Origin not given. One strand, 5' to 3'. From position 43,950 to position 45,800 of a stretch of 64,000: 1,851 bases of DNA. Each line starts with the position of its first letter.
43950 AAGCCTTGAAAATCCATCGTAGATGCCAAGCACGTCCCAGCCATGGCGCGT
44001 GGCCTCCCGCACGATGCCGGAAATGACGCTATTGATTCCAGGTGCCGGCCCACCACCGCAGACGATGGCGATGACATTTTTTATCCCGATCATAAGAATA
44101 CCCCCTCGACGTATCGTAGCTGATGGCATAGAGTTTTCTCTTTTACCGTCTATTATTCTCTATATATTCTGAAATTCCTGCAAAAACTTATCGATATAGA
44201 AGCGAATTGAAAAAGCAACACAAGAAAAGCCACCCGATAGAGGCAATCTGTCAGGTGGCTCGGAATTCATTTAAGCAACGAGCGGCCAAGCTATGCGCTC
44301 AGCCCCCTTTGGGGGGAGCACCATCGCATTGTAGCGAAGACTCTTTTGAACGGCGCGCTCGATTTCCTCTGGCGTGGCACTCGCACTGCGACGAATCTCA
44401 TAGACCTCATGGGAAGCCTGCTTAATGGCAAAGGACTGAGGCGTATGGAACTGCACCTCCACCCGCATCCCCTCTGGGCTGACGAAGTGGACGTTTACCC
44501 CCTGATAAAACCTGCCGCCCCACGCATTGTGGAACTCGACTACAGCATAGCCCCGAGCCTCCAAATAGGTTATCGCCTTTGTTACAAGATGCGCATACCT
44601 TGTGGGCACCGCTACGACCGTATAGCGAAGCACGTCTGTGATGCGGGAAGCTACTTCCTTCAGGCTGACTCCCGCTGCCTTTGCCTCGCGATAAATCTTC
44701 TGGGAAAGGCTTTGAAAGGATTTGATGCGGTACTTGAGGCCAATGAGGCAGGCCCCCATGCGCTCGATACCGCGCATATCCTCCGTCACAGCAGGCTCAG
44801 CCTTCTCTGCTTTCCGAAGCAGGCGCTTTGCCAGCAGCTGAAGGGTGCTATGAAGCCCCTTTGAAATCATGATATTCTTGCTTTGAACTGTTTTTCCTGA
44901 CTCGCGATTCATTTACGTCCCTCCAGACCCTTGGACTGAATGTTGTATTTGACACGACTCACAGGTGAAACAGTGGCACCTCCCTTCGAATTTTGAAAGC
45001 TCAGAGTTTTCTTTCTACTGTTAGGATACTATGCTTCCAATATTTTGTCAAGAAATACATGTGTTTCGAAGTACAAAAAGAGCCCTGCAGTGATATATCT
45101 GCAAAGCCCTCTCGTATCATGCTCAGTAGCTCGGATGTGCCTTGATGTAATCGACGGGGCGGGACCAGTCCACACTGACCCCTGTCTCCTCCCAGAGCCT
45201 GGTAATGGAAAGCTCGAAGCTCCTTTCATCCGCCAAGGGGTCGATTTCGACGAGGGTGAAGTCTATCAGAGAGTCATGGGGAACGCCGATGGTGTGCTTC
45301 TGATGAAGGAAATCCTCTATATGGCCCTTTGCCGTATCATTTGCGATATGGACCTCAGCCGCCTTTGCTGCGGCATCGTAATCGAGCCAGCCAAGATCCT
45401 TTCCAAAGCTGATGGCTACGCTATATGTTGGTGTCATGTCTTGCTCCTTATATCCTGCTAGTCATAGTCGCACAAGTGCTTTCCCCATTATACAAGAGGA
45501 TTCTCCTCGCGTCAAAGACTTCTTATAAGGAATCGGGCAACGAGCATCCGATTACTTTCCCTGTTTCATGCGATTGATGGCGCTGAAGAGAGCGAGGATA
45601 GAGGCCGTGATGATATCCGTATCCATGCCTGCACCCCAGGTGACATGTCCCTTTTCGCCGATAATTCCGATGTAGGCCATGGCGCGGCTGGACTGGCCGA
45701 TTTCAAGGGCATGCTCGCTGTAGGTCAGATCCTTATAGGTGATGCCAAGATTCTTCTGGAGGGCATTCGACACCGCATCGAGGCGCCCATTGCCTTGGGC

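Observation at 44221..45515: Orphan RelA/SpoT-like (toxSAS/Tas1-like) enzyme with a separately transcribed acidic 104-aa neighbour: candidate undescribed toxin/neutraliser or defence module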

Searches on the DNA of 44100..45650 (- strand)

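Call 29: search_rna_families(source=window, start=44100, end=45650, threshold=evalue, max_evalue=10)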
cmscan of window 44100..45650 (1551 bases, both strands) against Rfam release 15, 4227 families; matches with E-value up to 10: 5.
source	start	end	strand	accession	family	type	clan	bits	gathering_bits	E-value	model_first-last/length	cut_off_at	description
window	44223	44337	-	RF02552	RcsR1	Gene; sRNA;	-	20.2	60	0.29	1-96/96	no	RcsR1 sRNA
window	44806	44895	+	RF02869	ncS025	Gene; sRNA;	-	18.3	46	2.4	1-85/85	no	Burkholderia sRNA 25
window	45444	45464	-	RF01381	HIV-1_SL3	Cis-reg;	-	16.6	33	1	1-23/23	no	HIV-1 stem-loop 3 Psi packaging signal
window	45267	45333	+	RF03967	mir-1270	Gene; miRNA;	-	16.6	90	4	1-83/83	no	mir-1270 microRNA precursor family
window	44112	44201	-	RF00046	snoR30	Gene; snRNA; snoRNA; CD-box;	CL00073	15.2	60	7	1-96/96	no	Small nucleolar RNA R30/Z108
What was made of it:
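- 44913..44990 (-): Conserved core of the roughly 100-nt 5' leader, including the GGAGGG Shine-Dalgarno. No Rfam family matches (call 29).
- Tried and rejected: Rfam gave nothing credible in 44100..45650 (call 29).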

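Call 57: search_rna_families(sources=[L013, L106, L109, L112, L026, L007], threshold=gathering)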
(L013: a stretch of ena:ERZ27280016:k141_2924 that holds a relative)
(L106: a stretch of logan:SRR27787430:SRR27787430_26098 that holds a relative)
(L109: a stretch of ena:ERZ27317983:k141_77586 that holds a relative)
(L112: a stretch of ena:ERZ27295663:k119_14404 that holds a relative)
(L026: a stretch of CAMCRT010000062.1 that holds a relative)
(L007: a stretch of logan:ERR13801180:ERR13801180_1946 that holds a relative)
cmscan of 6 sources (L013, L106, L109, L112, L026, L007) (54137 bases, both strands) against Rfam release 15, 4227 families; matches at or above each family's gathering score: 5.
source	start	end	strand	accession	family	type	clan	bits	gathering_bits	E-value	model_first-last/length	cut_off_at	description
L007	2910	3150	+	RF00230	T-box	Cis-reg; leader;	-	107.8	93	6.4e-23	1-219/219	no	T-box leader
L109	3643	3822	-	RF00013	6S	Gene;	-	75.6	46.4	3.5e-13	1-187/187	no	6S / SsrS RNA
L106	3625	3804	-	RF00013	6S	Gene;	-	67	46.4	3.9e-11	1-187/187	no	6S / SsrS RNA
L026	5374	5447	+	RF00005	tRNA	Gene; tRNA;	CL00001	61.9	29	4.5e-11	1-71/71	no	tRNA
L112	4839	4910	-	RF00005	tRNA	Gene; tRNA;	CL00001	60.3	29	1.2e-10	1-71/71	no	tRNA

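Call 58: search_rna_families(source=L013, start=4400, end=5050, threshold=evalue, max_evalue=1)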
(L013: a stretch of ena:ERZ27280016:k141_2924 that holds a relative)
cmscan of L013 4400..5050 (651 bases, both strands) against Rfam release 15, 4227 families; matches with E-value up to 1: 2.
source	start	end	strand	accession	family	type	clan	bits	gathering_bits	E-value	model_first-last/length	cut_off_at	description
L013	4601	4748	-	RF00013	6S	Gene;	-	43.8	46.4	1.6e-07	13-174/187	no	6S / SsrS RNA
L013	4473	4536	-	RF00051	mir-17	Gene; miRNA;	-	25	49.5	0.002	1-80/80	no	mir-17 microRNA precursor family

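Call 59: search_rna_families(source=L112, start=3400, end=4050, threshold=evalue, max_evalue=1)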
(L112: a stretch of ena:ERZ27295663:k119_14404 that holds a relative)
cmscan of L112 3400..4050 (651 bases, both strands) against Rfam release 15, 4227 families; matches with E-value up to 1: 4.
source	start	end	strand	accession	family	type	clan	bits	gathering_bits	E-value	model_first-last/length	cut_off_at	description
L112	3598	3768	-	RF00013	6S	Gene;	-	39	46.4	2.2e-06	1-187/187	no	6S / SsrS RNA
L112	3462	3538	+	RF00714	MIR535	Gene; miRNA;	-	26.7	64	0.0043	1-95/95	no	MIR535 microRNA precursor family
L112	3478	3590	-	RF01820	RsaE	Gene; sRNA;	-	26.5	79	0.034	1-112/112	no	RNA Staph. aureus E (RoxS)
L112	3464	3540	-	RF00714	MIR535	Gene; miRNA;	-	26.1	64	0.0062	1-95/95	no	MIR535 microRNA precursor family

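Call 60: search_rna_families(source=L026, start=600, end=1400, threshold=evalue, max_evalue=1)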
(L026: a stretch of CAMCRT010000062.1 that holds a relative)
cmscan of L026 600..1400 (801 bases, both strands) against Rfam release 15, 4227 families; matches with E-value up to 1: 1.
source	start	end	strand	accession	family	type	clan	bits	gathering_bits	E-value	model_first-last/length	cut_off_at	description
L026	657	718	-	RF00448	IRES_EBNA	Cis-reg; IRES;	-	14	100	0.42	1-217/217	no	Epstein-Barr virus nuclear antigen (EBNA) IRES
